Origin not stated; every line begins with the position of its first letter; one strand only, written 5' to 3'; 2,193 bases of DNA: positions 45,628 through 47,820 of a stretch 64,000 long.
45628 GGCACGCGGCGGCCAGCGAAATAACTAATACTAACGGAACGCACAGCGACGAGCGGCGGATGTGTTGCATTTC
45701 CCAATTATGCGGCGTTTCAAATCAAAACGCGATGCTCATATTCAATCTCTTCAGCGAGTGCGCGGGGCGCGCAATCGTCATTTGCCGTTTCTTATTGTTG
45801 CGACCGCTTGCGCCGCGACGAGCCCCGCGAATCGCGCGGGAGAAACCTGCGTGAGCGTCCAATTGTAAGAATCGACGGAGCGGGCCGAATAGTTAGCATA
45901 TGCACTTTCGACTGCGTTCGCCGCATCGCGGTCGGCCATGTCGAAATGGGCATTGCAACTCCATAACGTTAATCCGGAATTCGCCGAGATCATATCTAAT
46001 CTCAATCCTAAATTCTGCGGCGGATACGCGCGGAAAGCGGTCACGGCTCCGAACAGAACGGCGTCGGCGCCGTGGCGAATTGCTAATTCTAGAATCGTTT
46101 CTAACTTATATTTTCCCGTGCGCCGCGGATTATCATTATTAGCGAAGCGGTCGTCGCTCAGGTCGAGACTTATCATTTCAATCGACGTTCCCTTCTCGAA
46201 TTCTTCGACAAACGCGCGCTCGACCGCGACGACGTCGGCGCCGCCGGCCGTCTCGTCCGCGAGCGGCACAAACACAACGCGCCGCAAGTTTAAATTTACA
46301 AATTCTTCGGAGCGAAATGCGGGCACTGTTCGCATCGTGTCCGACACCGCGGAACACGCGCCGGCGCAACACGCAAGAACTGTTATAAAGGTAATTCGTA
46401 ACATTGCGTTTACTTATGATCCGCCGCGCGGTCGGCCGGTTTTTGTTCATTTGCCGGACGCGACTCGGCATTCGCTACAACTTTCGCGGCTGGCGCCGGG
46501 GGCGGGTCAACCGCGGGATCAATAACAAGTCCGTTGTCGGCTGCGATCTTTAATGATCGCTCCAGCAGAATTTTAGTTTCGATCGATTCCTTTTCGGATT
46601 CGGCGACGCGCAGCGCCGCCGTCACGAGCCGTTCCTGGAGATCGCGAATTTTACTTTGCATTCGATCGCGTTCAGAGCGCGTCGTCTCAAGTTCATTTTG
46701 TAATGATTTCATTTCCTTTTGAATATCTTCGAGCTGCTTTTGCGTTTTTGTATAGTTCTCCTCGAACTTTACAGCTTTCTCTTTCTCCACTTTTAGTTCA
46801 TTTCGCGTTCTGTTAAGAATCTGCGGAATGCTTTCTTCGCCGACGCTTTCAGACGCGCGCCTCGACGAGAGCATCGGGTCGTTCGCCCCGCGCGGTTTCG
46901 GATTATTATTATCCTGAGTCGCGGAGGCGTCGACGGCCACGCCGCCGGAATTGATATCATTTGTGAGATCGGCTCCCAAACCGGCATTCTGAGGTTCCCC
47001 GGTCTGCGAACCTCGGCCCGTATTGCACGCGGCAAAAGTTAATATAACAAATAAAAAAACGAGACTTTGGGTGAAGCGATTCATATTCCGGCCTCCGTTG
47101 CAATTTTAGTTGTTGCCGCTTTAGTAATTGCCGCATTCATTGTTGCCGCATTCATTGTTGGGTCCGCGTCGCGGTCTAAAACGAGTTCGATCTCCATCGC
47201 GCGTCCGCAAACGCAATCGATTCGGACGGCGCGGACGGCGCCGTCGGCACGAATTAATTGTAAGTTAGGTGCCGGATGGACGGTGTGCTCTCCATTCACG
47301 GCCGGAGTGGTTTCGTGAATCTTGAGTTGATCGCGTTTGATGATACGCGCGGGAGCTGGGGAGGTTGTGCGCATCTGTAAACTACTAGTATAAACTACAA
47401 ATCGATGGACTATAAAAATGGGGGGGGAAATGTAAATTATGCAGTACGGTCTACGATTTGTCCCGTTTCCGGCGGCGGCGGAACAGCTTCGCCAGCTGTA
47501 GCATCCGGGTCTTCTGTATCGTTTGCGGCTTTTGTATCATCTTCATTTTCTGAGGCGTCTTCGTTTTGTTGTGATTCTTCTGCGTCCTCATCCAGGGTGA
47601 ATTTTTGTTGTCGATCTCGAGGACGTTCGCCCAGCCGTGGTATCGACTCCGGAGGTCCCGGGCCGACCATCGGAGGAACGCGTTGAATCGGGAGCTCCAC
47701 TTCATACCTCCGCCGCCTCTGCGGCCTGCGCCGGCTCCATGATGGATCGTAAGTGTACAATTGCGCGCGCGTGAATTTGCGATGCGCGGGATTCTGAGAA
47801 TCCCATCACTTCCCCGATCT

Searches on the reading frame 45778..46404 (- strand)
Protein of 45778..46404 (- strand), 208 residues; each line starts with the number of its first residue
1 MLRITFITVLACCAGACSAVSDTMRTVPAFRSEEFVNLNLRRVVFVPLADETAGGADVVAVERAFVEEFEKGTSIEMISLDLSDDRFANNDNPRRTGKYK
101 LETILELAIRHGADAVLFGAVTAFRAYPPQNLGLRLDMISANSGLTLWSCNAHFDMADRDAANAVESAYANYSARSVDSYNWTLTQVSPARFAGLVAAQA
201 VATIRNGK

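Call 3: search_protein_families(library=pfam, proteins=[window:45778-46404:-], max_evalue=0.01)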
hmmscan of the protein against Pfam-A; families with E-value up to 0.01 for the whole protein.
window:45778-46404:- (208 aa): 0 families

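Call 42: search_protein_families(library=ncbifam, proteins=[window:45778-46404:-], max_evalue=0.05)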
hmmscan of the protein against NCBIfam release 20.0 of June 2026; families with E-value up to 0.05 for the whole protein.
window:45778-46404:- (208 aa): 0 families

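Call 57: search_protein_families(library=pfam, alignment_id=A1, max_evalue=1)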
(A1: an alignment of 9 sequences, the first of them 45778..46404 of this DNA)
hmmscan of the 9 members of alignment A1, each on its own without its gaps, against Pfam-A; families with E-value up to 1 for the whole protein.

A. member 1, window:45778-46404:- (208 aa): 0 families

B. families by the number of members that match (of 9 scanned): 2 families
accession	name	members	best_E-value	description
PF11684.13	DUF3280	1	0.014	Protein of unknown function (DUF2380)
PF22156.1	Thiaminase_I-like_N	1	0.33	Thiaminase I-like, N-terminal domain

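Call 60: search_solved_structures(query=A1, max_evalue=1)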
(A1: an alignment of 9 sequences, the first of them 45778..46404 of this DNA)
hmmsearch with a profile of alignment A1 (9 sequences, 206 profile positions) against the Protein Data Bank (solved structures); distinct sequences matched with E-value up to 1: 0.

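Call 64: predict_structure(protein=window:45778-46404:-)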
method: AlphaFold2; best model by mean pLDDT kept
length: 208 residues; sequences in the alignment: 1
mean_pLDDT: 41.6   pTM: 0.38
mean pLDDT of the five models: 41.6, 34.5, 31.5, 30.4, 28.9
residues with pLDDT >= 90: 0; 70-90: 0; 50-70: 47; < 50: 161
segments of 3 or more residues with pLDDT < 50: 1-58, 72-99, 120-133, 149-208
pLDDT, mean of each block of 10 residues (from residue 1): 24 30 33 43 45 42 56 48 38 37 59 57 37 52 55 45 40 28 31 43 30
secondary structure, 60 per line:
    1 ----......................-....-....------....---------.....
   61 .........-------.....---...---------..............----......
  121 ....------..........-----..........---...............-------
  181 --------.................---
elements in order: H5-26 H28-31 H33-36 E43-46 H56-69 E77-81 H97-110 E115-124 E131-140 E146-155 H159-173 H189-205

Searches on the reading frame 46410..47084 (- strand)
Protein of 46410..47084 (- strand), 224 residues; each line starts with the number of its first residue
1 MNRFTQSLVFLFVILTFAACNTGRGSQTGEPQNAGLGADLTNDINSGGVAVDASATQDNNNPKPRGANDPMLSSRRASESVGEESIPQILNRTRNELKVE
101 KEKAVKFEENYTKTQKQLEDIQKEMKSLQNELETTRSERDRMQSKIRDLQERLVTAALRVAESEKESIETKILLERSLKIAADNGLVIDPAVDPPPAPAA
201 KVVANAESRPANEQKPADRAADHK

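Call 3: search_protein_families(library=pfam, proteins=[window:46410-47084:-], max_evalue=0.01)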
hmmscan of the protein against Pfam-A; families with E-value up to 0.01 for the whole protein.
window:46410-47084:- (224 aa): 12 families
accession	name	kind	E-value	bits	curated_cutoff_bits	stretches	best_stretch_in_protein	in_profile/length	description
PF17082.10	Spc29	-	0.0006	20.1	31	1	110-157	119-167/245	Spindle Pole Component 29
PF23267.1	ENOX1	-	0.00063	20.2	27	1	91-152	26-89/110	ENOX1-like domain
PF10732.14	DUF2524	-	0.00069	20.3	25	1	87-154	15-83/84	Protein of unknown function (DUF2524)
PF05667.16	CCDC22_CC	-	0.00079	19.1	39.2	1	96-166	192-262/477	CCDC22 protein coiled-coil region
PF15619.11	Lebercilin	-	0.00097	19.2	34.3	1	83-166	55-139/193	Ciliary protein causing Leber congenital amaurosis disease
PF06818.20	Fez1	-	0.0014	19.6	34.4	1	91-170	41-120/199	Fez1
PF19658.4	DUF6161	-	0.0015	18.5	27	1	83-143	18-78/216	Family of unknown function (DUF6161)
PF06810.17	Phage_scaffold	-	0.002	18.6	35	1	83-170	13-97/170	Phage capsid assembly scaffolding protein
PF08647.16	BRE1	-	0.0023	18.5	27.9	1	89-166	18-95/95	BRE1 E3 ubiquitin ligase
PF13870.11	CCDC113_CCDC96_CC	-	0.0035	17.5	31.6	1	92-153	74-135/177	CCDC113/CCDC96, coiled-coil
PF07888.16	CALCOCO1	-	0.0038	16.6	36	1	91-173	160-242/496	Calcium binding and coiled-coil domain (CALCOCO1) like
PF21773.2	ODAD1_CC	-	0.0062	16.1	27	1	92-153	27-88/287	ODAD1 central coiled coil region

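Call 42: search_protein_families(library=ncbifam, proteins=[window:46410-47084:-], max_evalue=0.05)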
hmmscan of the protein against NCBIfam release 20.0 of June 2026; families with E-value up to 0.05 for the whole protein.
window:46410-47084:- (224 aa): 17 families
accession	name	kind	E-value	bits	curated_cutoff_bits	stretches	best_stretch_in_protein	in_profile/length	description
NF041035.1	Rad50_Halo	equivalog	7.3e-05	21.3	1000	1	91-165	226-300/883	DNA double-strand break repair ATPase Rad50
TIGR02168.1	SMC_prok_B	equivalog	0.00027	18.8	567.35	1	95-166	232-303/1181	chromosome segregation protein SMC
NF002572.0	PRK02224.1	equivalog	0.00028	19.3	1087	1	90-159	225-294/888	DNA double-strand break repair ATPase Rad50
NF040738.1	nickel_Mua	equivalog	0.00088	19.4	75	1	88-162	21-92/185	nickel-binding protein Mua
NF045487.1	ASRP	equivalog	0.0014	17.3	300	1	91-168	207-286/593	archaea-specific SMC-related protein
NF003422.0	PRK04863.1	equivalog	0.0014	16.3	699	1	92-166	276-352/1486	chromosome partition protein MukB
NF037948.1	signal_int_SinM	equivalog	0.0033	16.8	250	1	8-94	3-92/387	signal integration modulator SinM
TIGR02169.1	SMC_prok_A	equivalog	0.0034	15.1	729.4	1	91-170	305-384/1165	chromosome segregation protein SMC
TIGR02894.1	DNA_bind_RsfA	subfamily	0.0052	17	126.45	1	92-155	73-136/161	RsfA family transcriptional regulator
NF053712.1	repair_DEAH_YoaA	equivalog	0.0056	15.4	680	1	78-183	238-344/630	DNA repair helicase YoaA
TIGR04320.1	Surf_Exclu_PgrA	domain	0.0087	15.4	70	1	86-157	261-335/360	SEC10/PgrA surface exclusion domain-containing protein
NF006543.0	PRK09039.1-2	equivalog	0.03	14.1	305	1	88-157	124-194/350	peptidoglycan -binding protein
NF033885.1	conj_TraP_IncI1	equivalog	0.031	14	135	1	57-156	50-147/217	conjugal transfer protein TraP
TIGR04527.1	mycoplas_twoTM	subfamily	0.035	13.8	125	1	84-169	36-117/248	MG_279/MG_280 family protein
NF008438.0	PRK11281.1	equivalog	0.035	11.8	991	1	95-167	114-186/1113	mechanosensitive channel MscK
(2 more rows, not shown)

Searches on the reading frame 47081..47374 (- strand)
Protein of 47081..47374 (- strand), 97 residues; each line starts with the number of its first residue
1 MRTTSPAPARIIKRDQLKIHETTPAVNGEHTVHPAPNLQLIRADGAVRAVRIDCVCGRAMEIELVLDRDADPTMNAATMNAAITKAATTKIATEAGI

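Call 3: search_protein_families(library=pfam, proteins=[window:47081-47374:-], max_evalue=0.01)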
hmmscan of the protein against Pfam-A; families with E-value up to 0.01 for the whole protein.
window:47081-47374:- (97 aa): 0 families

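Call 7: find_encoding_contigs(protein=window:47081-47374:-, flank=3000, max_places=10)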
Protein window:47081-47374:- (97 aa): no gene with exactly this product is on record in the collection.

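Call 9: find_homologous_proteins(query=window:47081-47374:-)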
Query window:47081-47374:- (97 aa): 1 proteins with E <= 0.001 among 6 candidates.
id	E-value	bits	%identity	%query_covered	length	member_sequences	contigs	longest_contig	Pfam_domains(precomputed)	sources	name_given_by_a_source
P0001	3.8e-55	201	100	100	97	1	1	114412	-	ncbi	ncbi:MAG: hypothetical protein ACKVS6_02085 [Planctomycetota bacterium]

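Call 42: search_protein_families(library=ncbifam, proteins=[window:47081-47374:-], max_evalue=0.05)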
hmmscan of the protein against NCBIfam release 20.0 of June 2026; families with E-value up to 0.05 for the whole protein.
window:47081-47374:- (97 aa): 0 families

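Call 59: search_protein_families(library=pfam, alignment_id=A2, max_evalue=1)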
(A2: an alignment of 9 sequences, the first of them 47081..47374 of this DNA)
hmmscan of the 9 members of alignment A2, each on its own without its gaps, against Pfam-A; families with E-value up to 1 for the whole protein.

A. member 1, window:47081-47374:- (97 aa): 0 families

B. families by the number of members that match (of 9 scanned): 3 families
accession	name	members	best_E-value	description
PF19138.6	TbsP_N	1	0.013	Transcriptional regulator TbsP-like, N-terminal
PF04690.20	YABBY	1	0.11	YABBY protein, C-terminal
PF15377.11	DUF4604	1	0.11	Domain of unknown function (DUF4604)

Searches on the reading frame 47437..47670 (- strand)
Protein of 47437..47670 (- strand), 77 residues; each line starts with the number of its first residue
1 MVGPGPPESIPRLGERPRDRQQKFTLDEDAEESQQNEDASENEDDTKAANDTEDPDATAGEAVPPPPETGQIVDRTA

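Call 28: find_homologous_proteins(query=window:47437-47670:-, max_evalue=0.01)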
Query window:47437-47670:- (77 aa): 1 proteins with E <= 0.01 among 3 candidates.
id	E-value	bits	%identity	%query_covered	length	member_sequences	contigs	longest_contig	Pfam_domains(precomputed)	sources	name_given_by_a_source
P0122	2.0e-40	154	100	100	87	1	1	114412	-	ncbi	ncbi:MAG: hypothetical protein ACKVS6_02090 [Planctomycetota bacterium]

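Call 42: search_protein_families(library=ncbifam, proteins=[window:47437-47670:-], max_evalue=0.05)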
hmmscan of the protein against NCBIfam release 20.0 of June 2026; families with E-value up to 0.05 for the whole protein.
window:47437-47670:- (77 aa): 0 families
